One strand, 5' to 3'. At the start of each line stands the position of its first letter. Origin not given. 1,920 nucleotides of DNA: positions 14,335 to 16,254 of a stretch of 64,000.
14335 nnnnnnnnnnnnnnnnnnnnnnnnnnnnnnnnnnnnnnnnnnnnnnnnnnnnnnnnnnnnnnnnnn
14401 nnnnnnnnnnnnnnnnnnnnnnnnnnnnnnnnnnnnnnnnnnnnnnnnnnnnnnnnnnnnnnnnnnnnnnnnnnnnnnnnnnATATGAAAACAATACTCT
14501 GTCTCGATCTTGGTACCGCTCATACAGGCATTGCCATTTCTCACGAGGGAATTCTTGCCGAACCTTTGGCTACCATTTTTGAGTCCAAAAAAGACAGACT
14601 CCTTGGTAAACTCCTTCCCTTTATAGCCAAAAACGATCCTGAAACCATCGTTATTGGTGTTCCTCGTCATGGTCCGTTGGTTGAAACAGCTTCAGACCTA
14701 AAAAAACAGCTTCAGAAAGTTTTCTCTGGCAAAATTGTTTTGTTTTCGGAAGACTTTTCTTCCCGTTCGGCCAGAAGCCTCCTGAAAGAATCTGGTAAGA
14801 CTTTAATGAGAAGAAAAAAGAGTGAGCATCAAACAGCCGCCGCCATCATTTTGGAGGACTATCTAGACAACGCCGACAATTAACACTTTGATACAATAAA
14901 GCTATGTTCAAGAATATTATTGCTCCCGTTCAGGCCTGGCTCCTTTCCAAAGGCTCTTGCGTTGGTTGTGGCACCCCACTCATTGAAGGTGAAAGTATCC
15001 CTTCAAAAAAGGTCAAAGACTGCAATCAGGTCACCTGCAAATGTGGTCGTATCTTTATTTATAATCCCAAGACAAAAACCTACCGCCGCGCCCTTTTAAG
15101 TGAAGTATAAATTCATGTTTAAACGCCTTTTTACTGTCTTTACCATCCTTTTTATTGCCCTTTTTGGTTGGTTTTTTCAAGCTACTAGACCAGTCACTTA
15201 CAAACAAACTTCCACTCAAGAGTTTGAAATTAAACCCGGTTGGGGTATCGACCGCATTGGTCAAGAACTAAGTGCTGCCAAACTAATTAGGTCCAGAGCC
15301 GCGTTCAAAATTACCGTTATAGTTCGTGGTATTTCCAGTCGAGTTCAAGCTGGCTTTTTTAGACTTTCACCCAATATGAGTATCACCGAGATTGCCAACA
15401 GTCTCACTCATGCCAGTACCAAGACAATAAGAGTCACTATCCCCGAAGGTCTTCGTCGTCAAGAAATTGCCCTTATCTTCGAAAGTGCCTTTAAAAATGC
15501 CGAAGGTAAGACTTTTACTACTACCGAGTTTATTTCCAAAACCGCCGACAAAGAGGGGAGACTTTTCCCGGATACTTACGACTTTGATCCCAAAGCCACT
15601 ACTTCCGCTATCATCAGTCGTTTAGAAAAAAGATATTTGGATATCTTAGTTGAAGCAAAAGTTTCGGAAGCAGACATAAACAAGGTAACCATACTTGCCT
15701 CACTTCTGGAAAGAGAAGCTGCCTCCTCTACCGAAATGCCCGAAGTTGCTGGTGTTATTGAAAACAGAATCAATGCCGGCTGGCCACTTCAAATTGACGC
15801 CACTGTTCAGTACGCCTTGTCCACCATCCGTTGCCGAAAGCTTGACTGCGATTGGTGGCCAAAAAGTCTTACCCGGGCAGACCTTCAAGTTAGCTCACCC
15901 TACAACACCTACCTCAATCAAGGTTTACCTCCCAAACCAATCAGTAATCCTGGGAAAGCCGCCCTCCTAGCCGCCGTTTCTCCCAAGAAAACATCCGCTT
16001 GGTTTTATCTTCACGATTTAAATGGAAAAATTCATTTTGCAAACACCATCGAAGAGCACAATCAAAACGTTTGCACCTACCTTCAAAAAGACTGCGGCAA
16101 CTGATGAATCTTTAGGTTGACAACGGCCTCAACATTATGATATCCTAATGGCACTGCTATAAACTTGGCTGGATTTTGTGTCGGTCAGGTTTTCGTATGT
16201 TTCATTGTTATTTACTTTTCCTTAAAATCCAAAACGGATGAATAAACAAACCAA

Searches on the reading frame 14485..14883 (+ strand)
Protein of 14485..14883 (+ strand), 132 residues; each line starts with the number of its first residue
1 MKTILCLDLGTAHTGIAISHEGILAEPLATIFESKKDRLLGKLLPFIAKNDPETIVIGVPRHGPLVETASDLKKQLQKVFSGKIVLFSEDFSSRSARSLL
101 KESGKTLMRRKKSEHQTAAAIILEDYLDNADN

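Call 8: search_protein_families(library=pfam, proteins=[window:14485-14883:+], max_evalue=0.01)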
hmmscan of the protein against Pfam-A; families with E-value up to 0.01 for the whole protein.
window:14485-14883:+ (132 aa): 1 family
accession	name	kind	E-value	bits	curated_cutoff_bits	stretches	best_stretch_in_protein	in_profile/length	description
PF03652.20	RuvX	-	5.8e-25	88.6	29.2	1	3-128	2-133/134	Holliday junction resolvase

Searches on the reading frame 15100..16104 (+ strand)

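Call 8: search_protein_families(library=pfam, proteins=[window:15100-16104:+], max_evalue=0.01)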
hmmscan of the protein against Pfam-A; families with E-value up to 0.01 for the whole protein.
window:15100-16104:+ (334 aa): 1 family
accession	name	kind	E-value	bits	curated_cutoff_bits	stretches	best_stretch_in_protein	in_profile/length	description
PF02618.21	YceG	-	1.1e-73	248.5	32.4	1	42-324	1-273/275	YceG-like family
